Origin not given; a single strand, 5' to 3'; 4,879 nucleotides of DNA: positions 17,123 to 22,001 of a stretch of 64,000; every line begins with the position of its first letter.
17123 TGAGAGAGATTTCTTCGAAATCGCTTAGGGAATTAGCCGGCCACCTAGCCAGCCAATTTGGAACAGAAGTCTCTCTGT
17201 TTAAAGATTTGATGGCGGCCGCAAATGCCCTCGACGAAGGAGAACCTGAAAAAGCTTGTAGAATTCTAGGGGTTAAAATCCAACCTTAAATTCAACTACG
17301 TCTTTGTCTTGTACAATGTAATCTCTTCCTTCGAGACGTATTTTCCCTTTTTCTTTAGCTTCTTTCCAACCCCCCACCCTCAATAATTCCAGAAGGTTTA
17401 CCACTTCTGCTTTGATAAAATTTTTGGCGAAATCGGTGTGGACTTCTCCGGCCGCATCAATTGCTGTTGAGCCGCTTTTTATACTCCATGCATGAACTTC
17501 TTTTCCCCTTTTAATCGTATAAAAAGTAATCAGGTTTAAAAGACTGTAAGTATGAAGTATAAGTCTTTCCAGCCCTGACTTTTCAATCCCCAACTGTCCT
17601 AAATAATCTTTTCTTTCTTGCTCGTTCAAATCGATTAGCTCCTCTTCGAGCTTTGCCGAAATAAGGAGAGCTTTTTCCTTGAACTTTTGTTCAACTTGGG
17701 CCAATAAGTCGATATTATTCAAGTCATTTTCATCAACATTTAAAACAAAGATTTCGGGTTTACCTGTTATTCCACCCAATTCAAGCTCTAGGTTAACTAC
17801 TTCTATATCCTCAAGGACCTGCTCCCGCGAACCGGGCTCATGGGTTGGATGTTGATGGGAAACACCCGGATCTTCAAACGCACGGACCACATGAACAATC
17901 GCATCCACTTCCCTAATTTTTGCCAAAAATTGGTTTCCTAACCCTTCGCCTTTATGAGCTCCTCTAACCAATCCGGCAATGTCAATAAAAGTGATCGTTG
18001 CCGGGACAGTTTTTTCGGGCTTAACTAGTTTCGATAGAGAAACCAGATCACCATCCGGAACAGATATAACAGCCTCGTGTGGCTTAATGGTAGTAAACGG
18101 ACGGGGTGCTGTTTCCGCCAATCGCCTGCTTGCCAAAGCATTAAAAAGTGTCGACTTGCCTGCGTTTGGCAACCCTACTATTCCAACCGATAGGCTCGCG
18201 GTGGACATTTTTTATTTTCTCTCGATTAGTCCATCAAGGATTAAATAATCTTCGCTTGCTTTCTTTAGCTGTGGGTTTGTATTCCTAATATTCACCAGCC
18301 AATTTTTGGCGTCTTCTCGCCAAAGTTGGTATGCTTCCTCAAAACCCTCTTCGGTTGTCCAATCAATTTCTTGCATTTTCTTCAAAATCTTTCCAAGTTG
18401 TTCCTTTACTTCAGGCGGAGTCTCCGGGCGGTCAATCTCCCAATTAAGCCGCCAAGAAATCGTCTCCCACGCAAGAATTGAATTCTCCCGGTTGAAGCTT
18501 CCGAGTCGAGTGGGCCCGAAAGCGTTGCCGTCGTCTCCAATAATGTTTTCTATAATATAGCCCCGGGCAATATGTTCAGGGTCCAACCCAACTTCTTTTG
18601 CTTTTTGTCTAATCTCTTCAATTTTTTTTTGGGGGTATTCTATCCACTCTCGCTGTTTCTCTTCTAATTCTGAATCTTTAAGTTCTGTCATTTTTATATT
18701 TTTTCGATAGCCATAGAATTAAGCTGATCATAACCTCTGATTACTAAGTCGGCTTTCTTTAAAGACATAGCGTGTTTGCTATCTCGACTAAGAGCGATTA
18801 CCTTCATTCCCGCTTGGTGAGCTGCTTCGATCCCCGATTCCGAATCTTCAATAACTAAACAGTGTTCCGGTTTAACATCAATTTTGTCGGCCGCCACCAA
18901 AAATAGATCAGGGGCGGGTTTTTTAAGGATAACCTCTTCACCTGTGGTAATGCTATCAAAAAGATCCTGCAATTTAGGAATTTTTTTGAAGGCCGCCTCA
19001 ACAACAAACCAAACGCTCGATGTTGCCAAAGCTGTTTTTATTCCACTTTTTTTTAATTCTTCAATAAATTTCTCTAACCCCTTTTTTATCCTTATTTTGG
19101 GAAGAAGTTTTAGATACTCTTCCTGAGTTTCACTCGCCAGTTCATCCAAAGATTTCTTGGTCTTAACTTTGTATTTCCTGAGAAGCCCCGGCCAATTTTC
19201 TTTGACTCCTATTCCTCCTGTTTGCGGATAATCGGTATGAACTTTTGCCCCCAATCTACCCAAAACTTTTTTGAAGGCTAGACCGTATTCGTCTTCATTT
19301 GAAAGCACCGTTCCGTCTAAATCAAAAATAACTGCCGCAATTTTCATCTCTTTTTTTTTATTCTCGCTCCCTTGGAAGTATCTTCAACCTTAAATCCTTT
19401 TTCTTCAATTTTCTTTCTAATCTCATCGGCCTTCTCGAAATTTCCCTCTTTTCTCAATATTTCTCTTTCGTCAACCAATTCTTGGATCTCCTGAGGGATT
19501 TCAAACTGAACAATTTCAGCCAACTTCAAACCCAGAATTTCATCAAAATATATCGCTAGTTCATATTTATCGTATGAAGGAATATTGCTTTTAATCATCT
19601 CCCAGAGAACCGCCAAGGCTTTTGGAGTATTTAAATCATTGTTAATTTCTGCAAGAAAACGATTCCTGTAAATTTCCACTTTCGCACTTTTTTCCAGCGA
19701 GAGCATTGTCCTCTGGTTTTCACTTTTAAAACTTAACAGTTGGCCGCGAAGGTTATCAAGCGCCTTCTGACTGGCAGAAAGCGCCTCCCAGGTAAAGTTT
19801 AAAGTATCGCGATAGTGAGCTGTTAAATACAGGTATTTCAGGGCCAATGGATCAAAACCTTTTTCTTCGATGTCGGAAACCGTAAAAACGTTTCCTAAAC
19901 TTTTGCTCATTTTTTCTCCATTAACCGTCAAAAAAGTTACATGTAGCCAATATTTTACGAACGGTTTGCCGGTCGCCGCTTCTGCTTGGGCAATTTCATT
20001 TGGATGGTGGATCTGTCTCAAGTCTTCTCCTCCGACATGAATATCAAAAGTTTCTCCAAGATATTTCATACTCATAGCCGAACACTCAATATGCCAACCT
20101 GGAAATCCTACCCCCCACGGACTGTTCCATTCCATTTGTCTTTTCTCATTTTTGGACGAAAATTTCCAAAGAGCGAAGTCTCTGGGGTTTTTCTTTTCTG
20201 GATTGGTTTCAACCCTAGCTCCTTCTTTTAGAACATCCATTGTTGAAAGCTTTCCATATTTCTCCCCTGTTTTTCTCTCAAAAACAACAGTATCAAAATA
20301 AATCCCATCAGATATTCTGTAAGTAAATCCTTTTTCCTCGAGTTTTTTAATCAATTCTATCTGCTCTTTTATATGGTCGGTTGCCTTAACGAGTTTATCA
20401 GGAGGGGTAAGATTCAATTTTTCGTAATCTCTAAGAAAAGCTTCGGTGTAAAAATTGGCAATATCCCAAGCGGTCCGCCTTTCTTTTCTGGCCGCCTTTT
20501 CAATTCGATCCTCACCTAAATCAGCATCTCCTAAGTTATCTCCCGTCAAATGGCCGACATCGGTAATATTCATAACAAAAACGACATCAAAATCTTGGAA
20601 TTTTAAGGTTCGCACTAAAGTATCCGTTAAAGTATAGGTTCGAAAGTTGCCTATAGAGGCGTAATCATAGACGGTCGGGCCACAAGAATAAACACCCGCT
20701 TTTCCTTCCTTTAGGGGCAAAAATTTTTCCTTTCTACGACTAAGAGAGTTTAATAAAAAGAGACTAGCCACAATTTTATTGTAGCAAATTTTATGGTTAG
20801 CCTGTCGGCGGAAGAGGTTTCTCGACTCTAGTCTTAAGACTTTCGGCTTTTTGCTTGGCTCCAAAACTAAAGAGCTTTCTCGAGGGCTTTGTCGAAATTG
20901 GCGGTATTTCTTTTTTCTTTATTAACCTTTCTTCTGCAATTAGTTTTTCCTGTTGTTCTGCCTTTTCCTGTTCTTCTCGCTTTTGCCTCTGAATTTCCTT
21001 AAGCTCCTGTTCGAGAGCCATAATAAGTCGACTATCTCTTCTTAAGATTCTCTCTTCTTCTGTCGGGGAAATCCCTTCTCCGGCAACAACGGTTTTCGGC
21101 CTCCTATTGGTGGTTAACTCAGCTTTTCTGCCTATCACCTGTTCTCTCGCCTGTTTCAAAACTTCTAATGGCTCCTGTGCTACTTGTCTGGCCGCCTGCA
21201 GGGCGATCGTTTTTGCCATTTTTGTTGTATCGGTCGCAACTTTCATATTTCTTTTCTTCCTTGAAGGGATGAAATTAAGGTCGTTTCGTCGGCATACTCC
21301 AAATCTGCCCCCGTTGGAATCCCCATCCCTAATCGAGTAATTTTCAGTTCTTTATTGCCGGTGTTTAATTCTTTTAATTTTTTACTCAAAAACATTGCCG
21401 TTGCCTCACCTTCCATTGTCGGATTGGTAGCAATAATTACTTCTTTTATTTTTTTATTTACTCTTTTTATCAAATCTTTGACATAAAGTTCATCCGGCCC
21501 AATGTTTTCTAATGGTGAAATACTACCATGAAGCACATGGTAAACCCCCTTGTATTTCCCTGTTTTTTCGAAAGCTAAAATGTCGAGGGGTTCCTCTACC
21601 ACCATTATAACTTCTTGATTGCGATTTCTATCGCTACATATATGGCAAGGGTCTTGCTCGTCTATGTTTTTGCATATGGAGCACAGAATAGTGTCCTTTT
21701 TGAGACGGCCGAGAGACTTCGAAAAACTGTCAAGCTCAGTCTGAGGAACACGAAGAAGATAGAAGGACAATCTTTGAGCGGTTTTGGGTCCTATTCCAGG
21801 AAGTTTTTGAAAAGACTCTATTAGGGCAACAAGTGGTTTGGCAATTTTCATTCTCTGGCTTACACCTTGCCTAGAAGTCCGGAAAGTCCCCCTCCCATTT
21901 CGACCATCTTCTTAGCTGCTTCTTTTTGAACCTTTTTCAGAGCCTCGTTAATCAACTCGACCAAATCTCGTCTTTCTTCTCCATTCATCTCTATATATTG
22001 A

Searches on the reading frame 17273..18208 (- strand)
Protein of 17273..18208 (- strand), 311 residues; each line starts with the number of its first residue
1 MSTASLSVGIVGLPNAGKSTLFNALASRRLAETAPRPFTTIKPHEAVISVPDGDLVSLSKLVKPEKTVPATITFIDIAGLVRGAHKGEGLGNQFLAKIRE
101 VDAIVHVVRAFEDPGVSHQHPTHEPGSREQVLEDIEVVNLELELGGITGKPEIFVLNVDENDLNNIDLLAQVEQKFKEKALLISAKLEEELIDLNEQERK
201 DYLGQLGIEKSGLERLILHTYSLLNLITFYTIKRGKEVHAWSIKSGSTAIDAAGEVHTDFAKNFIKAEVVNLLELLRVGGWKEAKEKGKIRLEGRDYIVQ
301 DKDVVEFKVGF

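Call 86: search_protein_families(library=pfam, proteins=[window:17273-18208:-], max_evalue=0.0001)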
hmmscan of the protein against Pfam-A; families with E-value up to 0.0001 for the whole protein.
window:17273-18208:- (311 aa): 4 families
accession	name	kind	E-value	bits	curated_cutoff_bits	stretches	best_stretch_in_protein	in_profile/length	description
PF06071.19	YchF-GTPase_C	-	2.2e-29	101.8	27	1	226-309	1-83/84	Protein of unknown function (DUF933)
PF01926.29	MMR_HSR1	-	2.2e-22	79.8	21.9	1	8-122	2-86/113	50S ribosome-binding GTPase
PF02824.27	TGS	-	1.2e-08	35.2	22.2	1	228-307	2-58/60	TGS domain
PF00350.29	Dynamin_N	-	2.1e-05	25.1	27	0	8-39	1-32/168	Dynamin family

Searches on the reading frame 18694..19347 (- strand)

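Call 86: search_protein_families(library=pfam, proteins=[window:18694-19347:-], max_evalue=0.0001)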
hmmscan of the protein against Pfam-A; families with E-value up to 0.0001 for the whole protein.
window:18694-19347:- (217 aa): 4 families
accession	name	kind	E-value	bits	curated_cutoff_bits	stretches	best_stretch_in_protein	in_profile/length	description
PF13419.12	HAD_2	-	1.3e-27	97.5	23.8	1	6-185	1-177/178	Haloacid dehalogenase-like hydrolase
PF00702.32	Hydrolase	-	2.6e-26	93.7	26.4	1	3-180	1-191/191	haloacid dehalogenase-like hydrolase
PF13242.12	Hydrolase_like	-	7.7e-08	32.6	22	1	142-198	3-60/75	HAD-hyrolase-like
PF12710.13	HAD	-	4.3e-05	24.5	27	1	6-141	1-146/189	haloacid dehalogenase-like hydrolase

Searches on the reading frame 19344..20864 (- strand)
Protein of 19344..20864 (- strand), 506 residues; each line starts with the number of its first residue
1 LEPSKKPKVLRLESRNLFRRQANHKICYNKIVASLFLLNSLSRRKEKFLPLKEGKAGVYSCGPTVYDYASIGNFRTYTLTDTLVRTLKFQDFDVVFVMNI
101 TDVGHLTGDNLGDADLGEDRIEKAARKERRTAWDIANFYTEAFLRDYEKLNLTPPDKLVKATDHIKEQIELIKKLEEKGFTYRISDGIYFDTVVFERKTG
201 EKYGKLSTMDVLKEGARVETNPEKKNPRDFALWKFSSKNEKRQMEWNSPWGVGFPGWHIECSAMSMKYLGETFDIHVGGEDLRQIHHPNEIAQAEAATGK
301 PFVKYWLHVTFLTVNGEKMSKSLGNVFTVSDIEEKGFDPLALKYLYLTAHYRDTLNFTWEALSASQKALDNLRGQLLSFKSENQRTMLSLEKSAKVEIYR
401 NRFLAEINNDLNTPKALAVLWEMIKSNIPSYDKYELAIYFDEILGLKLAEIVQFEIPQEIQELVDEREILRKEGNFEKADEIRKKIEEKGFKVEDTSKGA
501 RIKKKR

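Call 86: search_protein_families(library=pfam, proteins=[window:19344-20864:-], max_evalue=0.0001)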
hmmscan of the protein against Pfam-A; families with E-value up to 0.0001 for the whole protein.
window:19344-20864:- (506 aa): 4 families
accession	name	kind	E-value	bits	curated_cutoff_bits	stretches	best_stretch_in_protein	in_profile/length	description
PF01406.26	tRNA-synt_1e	-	1.2e-95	320.8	27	1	49-366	3-300/301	tRNA synthetases class I (C) catalytic domain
PF09334.17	tRNA-synt_1g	-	1.1e-09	38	20.1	1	302-364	311-373/391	tRNA synthetases class I (M)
PF00133.28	tRNA-synt_1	-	1.4e-05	24.5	22.7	0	298-351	355-408/414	tRNA synthetases class I (I, L, M and V)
PF09190.17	DALR_2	-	2.3e-05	25.3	22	1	402-425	1-24/57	DALR domain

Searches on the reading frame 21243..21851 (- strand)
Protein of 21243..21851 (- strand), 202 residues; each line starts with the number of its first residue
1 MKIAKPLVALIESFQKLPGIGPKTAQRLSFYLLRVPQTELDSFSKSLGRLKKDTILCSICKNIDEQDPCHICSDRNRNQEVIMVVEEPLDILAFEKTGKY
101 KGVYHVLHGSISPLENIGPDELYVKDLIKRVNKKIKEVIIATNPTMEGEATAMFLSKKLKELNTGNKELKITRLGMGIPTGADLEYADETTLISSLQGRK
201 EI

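Call 86: search_protein_families(library=pfam, proteins=[window:21243-21851:-], max_evalue=0.0001)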
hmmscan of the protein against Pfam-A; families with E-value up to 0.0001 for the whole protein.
window:21243-21851:- (202 aa): 6 families
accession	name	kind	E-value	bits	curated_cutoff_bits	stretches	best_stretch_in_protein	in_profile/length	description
PF13662.12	Toprim_4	-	9.4e-25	87.1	25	1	81-162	2-77/85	Toprim domain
PF21176.3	RecR_HhH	-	2.7e-13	49.9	27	1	9-47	3-41/45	RecR, helix-hairpin-helix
PF01751.28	Toprim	-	5.5e-13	49.3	23.1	1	82-173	2-95/96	Toprim domain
PF21175.2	RecR_C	-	5.6e-10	38.9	22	1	177-200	1-24/24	RecR, C-terminal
PF02132.21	RecR_ZnF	-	4e-05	23.7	22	1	56-74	3-21/21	RecR, Cys4-zinc finger domain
PF00633.29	HHH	-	9.2e-05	22.5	24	0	9-27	8-26/30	Helix-hairpin-helix motif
